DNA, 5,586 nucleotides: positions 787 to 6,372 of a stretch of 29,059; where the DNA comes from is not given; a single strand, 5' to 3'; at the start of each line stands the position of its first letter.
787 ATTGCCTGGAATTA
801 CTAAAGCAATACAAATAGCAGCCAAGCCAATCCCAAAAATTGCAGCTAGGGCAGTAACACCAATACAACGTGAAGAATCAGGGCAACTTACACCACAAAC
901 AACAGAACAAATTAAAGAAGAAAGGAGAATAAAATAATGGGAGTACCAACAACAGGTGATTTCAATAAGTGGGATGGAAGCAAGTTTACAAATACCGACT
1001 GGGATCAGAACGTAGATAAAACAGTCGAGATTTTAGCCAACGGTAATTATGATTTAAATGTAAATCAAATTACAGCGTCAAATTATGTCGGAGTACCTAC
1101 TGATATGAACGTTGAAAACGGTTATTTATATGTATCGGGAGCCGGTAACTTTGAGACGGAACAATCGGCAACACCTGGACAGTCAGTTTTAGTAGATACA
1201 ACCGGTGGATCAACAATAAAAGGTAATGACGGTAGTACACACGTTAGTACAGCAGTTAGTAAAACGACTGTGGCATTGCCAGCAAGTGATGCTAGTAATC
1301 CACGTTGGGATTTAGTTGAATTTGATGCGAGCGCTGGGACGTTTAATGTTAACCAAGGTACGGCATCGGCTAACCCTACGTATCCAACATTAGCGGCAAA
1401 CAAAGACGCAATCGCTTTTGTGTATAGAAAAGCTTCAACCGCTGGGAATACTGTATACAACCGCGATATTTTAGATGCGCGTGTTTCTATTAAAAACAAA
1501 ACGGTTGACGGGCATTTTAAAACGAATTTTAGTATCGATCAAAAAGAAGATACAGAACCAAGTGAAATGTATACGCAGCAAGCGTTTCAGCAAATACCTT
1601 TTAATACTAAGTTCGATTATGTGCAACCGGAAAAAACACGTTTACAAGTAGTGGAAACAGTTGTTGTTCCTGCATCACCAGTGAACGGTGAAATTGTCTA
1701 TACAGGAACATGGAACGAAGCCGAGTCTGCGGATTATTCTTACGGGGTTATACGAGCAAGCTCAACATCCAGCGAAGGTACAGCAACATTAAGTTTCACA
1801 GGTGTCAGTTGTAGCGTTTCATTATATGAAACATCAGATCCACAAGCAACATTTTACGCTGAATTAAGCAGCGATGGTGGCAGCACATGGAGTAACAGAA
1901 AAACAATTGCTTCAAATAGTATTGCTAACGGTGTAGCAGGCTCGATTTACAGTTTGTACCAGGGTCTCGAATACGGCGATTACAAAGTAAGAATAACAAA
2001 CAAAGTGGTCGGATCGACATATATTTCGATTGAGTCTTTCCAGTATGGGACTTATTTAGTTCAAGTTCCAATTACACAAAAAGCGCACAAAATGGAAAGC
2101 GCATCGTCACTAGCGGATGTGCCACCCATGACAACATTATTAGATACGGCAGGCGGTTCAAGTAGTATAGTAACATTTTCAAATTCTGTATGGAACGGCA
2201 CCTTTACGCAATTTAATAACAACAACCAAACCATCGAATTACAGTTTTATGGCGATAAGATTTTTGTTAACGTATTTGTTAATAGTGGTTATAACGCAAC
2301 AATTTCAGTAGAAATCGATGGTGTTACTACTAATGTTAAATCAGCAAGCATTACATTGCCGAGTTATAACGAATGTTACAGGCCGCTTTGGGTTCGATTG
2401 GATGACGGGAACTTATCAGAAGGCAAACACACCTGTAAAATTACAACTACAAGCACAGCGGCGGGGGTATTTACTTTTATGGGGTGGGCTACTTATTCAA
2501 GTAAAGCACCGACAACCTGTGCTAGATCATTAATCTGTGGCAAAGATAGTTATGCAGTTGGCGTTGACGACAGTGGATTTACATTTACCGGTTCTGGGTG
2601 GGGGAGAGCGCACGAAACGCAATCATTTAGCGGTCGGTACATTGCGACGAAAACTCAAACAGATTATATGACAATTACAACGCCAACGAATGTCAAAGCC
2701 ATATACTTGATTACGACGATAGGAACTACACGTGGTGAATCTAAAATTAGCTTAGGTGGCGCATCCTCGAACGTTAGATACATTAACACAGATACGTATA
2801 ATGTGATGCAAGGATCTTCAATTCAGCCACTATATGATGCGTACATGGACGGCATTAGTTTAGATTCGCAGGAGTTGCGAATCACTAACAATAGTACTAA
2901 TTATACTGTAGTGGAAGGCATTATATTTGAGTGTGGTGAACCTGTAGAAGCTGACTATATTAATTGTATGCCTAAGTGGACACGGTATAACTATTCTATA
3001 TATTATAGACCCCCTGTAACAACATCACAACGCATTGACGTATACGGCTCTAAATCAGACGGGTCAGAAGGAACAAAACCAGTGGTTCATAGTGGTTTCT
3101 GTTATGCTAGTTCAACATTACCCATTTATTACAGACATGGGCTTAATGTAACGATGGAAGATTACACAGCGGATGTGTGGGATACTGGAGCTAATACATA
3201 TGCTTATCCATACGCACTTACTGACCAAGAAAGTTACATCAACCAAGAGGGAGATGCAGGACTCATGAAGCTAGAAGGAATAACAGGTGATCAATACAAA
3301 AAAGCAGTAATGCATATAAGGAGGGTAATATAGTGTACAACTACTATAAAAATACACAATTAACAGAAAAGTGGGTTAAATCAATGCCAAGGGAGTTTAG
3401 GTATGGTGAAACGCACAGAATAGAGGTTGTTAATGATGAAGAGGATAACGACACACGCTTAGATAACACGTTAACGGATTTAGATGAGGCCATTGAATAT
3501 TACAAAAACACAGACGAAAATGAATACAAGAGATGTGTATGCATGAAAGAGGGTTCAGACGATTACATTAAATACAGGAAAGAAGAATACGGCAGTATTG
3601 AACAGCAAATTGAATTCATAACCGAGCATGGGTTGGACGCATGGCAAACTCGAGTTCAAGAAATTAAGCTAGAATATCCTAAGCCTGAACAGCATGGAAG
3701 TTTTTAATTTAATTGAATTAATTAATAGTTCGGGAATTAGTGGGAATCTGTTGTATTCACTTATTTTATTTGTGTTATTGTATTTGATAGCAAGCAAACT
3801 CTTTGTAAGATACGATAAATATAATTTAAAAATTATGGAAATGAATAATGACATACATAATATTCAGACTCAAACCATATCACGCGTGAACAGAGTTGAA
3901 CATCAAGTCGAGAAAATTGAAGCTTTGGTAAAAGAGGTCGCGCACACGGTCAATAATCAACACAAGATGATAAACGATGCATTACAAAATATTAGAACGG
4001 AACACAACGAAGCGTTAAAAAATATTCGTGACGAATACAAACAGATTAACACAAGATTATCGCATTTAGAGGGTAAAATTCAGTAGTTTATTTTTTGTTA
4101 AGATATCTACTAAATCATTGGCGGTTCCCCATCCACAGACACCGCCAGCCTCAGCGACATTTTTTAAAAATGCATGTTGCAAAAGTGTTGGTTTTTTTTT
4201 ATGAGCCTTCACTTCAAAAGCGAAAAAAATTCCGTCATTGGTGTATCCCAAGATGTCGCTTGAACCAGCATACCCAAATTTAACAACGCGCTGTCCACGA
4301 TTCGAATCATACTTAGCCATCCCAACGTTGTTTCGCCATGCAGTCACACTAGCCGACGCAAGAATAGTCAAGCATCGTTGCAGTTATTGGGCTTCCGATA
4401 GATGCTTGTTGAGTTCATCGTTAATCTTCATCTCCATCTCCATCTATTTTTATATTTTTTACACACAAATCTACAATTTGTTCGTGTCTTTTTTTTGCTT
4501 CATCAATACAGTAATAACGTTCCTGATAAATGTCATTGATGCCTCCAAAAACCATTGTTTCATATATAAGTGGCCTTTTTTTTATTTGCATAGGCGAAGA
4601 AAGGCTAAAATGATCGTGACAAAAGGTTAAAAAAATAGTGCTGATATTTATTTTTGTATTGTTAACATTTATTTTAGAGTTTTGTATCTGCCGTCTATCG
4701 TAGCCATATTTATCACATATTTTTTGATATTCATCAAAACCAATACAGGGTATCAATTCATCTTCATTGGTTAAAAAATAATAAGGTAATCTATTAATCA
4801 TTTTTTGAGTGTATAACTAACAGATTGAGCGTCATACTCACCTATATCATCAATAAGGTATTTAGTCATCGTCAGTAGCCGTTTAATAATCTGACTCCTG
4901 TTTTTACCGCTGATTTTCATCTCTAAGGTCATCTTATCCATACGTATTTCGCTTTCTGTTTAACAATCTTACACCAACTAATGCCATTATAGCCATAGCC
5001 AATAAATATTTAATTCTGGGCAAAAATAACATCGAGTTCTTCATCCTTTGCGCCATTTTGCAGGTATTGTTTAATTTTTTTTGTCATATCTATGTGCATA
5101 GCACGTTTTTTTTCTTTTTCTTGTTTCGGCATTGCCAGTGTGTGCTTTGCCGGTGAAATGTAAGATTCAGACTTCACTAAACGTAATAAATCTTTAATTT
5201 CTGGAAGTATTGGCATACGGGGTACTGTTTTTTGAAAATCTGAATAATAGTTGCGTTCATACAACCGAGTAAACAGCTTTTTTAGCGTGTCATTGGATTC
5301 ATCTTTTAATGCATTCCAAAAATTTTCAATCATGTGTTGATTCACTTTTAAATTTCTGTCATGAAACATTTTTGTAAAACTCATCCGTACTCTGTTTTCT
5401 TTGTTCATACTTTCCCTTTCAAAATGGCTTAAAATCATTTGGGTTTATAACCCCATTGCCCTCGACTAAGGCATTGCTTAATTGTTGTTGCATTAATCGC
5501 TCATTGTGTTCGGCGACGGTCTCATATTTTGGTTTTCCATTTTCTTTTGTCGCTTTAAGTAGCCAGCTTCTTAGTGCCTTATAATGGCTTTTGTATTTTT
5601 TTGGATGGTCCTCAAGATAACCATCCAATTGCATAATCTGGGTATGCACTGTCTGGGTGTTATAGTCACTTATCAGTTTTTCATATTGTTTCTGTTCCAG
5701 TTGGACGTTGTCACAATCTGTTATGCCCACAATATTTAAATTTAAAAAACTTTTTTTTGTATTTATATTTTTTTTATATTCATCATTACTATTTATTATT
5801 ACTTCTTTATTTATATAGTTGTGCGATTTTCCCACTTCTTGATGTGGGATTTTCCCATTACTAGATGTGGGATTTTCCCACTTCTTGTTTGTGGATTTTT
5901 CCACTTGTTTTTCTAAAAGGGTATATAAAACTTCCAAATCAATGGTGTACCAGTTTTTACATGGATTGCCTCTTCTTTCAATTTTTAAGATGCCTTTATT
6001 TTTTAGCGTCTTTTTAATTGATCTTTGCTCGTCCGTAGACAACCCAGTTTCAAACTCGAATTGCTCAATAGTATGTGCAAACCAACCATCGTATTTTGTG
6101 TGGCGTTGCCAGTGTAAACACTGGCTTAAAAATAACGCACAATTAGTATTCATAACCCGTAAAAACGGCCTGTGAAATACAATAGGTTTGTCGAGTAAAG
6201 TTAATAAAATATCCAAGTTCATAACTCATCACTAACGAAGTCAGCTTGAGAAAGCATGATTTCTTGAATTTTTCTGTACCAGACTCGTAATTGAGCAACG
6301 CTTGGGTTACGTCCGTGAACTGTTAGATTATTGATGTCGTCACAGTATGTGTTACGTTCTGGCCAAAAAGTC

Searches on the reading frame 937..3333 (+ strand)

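Call 19: search_protein_families(library=phrogs, proteins=[window:937-3333:+], max_evalue=0.001)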
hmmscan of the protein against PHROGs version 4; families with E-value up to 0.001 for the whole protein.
window:937-3333:+ (798 aa): 1 family
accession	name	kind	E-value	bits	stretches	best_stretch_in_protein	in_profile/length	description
phrog_20556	-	tail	1.5e-08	35.2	1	110-299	69-259/528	baseplate protein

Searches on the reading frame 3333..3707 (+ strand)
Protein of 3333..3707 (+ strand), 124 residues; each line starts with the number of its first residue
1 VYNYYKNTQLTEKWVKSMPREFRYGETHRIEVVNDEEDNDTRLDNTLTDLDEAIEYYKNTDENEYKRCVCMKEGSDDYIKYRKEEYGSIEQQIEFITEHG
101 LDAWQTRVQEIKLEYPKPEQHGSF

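Call 19: search_protein_families(library=phrogs, proteins=[window:3333-3707:+], max_evalue=0.001)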
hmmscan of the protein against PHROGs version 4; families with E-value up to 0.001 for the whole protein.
window:3333-3707:+ (124 aa): 3 families
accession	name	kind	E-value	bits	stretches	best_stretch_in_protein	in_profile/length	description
phrog_9114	-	unknown function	6.4e-10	40.7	1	71-118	53-102/103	-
phrog_2432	-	unknown function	0.00011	23.6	1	38-119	22-93/94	-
phrog_2687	-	unknown function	0.00016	23.2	1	58-119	9-72/73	-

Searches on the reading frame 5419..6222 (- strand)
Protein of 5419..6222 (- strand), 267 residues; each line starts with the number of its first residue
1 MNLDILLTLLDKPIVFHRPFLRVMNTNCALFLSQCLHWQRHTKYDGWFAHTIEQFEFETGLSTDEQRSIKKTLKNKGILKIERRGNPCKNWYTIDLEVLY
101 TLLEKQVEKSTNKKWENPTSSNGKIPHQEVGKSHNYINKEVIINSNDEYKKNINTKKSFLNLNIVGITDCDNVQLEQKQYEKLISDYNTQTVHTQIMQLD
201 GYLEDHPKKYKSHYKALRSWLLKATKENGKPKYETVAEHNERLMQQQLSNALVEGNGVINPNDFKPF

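Call 19: search_protein_families(library=phrogs, proteins=[window:5419-6222:-], max_evalue=0.001)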
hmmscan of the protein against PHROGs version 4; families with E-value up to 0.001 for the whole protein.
window:5419-6222:- (267 aa): 8 families
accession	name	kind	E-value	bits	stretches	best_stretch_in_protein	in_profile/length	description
phrog_9773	-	DNA, RNA and nucleotide metabolism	2.6e-23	84.1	1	5-159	5-162/288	replication initiation O-like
phrog_1347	-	unknown function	5e-23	82.5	1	6-167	3-160/417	-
phrog_678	-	DNA, RNA and nucleotide metabolism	6.5e-14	53.2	1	4-163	54-196/346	replication initiation O-like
phrog_428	-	DNA, RNA and nucleotide metabolism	7.2e-11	42.9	1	12-191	89-245/455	replication initiation protein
phrog_270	-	DNA, RNA and nucleotide metabolism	4.1e-07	30.7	1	40-188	58-187/383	replication initiation protein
phrog_13246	-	DNA, RNA and nucleotide metabolism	9.2e-07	29.7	1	169-233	162-225/250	replisome organizer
phrog_345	-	DNA, RNA and nucleotide metabolism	2.2e-05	25.3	1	29-156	47-179/297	replication initiation O-like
phrog_186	-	DNA, RNA and nucleotide metabolism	0.00055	20.7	1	42-188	57-189/308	DnaD-like helicase loader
